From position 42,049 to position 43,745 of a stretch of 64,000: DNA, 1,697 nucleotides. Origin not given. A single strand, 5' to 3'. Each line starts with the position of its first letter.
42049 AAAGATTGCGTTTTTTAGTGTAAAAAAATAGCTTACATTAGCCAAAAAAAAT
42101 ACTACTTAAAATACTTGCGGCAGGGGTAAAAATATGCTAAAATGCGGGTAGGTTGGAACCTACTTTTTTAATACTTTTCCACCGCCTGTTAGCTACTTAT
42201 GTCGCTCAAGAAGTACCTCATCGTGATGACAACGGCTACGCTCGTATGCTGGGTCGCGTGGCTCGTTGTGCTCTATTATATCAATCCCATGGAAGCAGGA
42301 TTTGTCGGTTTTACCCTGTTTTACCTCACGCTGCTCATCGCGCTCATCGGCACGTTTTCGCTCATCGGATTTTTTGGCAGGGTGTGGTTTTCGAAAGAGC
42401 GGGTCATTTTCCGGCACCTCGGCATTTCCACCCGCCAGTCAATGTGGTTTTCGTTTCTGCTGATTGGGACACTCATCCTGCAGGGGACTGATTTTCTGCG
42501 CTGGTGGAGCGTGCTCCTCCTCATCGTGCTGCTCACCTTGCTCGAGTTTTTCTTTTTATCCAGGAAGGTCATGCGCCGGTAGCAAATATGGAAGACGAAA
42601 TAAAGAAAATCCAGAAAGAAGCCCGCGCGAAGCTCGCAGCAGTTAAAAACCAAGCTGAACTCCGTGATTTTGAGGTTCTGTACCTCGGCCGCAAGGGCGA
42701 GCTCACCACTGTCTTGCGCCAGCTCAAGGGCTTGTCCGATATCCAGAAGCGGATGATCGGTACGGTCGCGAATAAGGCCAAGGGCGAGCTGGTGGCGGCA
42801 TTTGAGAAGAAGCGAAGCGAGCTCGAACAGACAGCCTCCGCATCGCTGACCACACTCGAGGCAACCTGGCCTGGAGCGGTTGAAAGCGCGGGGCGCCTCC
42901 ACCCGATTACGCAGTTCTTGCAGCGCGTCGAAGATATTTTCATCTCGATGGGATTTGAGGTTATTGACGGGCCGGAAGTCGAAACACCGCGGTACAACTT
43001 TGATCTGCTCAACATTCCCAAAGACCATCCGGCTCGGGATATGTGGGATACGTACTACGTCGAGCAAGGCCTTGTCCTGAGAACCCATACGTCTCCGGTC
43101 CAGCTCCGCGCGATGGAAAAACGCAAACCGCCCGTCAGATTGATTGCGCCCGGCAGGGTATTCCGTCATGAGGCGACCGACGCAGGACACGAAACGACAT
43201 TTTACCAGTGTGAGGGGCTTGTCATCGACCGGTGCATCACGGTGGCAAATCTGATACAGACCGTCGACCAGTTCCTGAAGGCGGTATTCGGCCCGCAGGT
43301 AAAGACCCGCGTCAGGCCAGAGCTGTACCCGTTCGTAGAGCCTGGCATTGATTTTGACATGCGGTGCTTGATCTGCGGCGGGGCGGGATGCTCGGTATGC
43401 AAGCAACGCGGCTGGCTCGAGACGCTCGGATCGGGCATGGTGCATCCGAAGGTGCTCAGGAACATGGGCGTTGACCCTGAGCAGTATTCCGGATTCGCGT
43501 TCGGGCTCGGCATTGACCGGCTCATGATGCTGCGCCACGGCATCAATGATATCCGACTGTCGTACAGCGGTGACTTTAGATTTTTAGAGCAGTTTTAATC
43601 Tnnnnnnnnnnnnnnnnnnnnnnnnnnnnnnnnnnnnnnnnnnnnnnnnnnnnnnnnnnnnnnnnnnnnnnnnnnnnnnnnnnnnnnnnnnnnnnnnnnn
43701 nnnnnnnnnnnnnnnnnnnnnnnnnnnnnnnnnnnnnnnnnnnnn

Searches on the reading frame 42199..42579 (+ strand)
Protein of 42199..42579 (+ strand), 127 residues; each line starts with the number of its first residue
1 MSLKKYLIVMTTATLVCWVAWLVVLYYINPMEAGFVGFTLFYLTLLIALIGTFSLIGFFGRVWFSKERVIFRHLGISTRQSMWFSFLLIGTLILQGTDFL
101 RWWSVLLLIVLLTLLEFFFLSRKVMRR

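Call 45: search_protein_families(library=pfam, proteins=[window:42199-42579:+], max_evalue=0.01)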
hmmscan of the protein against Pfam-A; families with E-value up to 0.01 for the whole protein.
window:42199-42579:+ (127 aa): 1 family
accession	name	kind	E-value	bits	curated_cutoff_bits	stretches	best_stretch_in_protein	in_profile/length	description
PF02308.21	MgtC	-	0.00088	20.1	31.4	1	10-116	24-116/121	MgtC family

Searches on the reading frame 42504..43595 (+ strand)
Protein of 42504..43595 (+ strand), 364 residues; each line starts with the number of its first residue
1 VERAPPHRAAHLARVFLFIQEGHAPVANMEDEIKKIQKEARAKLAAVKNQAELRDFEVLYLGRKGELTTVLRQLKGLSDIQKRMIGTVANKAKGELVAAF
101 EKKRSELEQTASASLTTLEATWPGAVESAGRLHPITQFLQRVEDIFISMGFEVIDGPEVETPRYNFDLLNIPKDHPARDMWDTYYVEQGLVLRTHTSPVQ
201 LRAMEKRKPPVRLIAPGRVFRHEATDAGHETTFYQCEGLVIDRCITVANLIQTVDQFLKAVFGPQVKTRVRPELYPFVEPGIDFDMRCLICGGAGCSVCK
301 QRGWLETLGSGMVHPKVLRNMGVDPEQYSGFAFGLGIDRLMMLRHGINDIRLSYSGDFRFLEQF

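Call 3: search_protein_families(library=pfam, proteins=[window:42504-43595:+], max_evalue=0.01)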
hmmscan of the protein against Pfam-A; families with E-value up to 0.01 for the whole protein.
window:42504-43595:+ (364 aa): 2 families
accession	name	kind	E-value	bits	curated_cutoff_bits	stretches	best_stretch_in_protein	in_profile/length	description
PF01409.25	tRNA-synt_2d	-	4.5e-93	311.7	19.8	1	120-364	4-246/246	tRNA synthetases class II core domain (F)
PF02912.23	Phe_tRNA-synt_N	-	4.7e-15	55.7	22.3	1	49-112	2-65/69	Aminoacyl tRNA synthetase class II, N-terminal domain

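Call 4: search_protein_families(library=ncbifam, proteins=[window:42504-43595:+], max_evalue=0.01)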
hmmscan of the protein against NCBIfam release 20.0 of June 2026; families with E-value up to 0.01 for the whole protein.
window:42504-43595:+ (364 aa): 8 families
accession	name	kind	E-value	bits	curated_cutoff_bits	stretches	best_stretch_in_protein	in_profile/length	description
TIGR00468.1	pheS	equivalog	5.8e-87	292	237.45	1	67-364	2-322/324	phenylalanine--tRNA ligase subunit alpha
NF003210.0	PRK04172.1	equivalog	5.6e-58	197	350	2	190-363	332-490/496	phenylalanine--tRNA ligase subunit alpha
NF051887.1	PheS_related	equivalog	7.9e-43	146.9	300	1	131-364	10-239/349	PheS-related mystery ligase SrmL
TIGR00469.1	pheS_mito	equivalog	6.2e-30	104.2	258.35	2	301-364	280-343/451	phenylalanine--tRNA ligase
TIGR00470.1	sepS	equivalog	6.2e-06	24.9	380.65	1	203-351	199-338/533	O-phosphoserine--tRNA ligase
TIGR00443.1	hisZ_biosyn_reg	equivalog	5.9e-05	22.3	271.65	1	139-235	15-112/314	ATP phosphoribosyltransferase regulatory subunit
TIGR00442.1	hisS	equivalog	0.00059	18.9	286.75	1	137-260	19-149/406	histidine--tRNA ligase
TIGR02367.1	PylS_Cterm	equivalog_domain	0.001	18.5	178.15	0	298-351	176-226/242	pyrrolysine--tRNA(Pyl) ligase large subunit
